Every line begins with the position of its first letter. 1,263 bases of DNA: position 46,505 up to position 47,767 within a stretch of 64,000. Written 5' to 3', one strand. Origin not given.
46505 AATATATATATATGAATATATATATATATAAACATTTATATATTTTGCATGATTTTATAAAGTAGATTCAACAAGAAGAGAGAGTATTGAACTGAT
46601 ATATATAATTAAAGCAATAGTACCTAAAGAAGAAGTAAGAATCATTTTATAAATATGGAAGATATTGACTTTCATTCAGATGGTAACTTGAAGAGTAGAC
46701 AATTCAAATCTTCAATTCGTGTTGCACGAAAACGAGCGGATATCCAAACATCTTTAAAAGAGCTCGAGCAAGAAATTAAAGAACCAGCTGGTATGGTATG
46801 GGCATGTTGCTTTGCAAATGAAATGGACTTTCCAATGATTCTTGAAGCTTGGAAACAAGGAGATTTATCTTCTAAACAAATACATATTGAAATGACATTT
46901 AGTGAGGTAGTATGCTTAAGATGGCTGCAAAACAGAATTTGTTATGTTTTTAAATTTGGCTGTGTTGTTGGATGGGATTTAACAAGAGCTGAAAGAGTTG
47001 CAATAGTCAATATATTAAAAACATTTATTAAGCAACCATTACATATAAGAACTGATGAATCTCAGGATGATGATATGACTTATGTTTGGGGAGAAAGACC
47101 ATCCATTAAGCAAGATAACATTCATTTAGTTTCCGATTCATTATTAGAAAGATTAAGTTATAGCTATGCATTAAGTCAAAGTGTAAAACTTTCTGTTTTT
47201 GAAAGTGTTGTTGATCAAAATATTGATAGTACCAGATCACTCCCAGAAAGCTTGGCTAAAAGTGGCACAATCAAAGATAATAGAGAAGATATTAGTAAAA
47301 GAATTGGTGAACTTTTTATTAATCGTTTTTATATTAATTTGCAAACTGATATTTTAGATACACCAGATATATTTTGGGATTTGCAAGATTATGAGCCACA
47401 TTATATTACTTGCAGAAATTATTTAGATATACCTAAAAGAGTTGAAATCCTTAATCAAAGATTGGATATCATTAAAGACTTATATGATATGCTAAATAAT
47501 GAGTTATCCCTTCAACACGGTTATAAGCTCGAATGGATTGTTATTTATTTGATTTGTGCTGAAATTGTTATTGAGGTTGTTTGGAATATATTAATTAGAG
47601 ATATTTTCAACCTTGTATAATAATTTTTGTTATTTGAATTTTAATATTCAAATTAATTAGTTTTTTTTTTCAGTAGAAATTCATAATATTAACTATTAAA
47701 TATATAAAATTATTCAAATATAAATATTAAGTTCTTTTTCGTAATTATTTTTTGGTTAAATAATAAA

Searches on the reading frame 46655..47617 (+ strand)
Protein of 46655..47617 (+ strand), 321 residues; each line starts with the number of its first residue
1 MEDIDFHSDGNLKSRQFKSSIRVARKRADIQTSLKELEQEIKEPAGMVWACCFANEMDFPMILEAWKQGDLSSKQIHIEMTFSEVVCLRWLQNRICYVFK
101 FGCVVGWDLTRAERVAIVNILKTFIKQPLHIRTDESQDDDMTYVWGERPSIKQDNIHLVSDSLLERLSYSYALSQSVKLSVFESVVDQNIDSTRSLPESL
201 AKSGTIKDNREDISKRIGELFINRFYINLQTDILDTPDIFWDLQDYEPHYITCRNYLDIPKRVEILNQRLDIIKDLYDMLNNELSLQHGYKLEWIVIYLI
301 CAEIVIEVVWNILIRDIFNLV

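Call 3: search_protein_families(library=pfam, proteins=[window:46655-47617:+], max_evalue=1)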
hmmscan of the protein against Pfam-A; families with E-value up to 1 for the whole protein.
window:46655-47617:+ (321 aa): 2 families
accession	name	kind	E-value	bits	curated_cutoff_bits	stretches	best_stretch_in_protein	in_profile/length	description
PF02582.19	DUF155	-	1.8e-50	171.9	27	1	97-267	2-174/174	RMND1/Sif2-Sif3/Mrx10, DUF155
PF18782.7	NAD2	-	0.094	13.3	27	0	47-108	23-85/179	Novel AID APOBEC clade 2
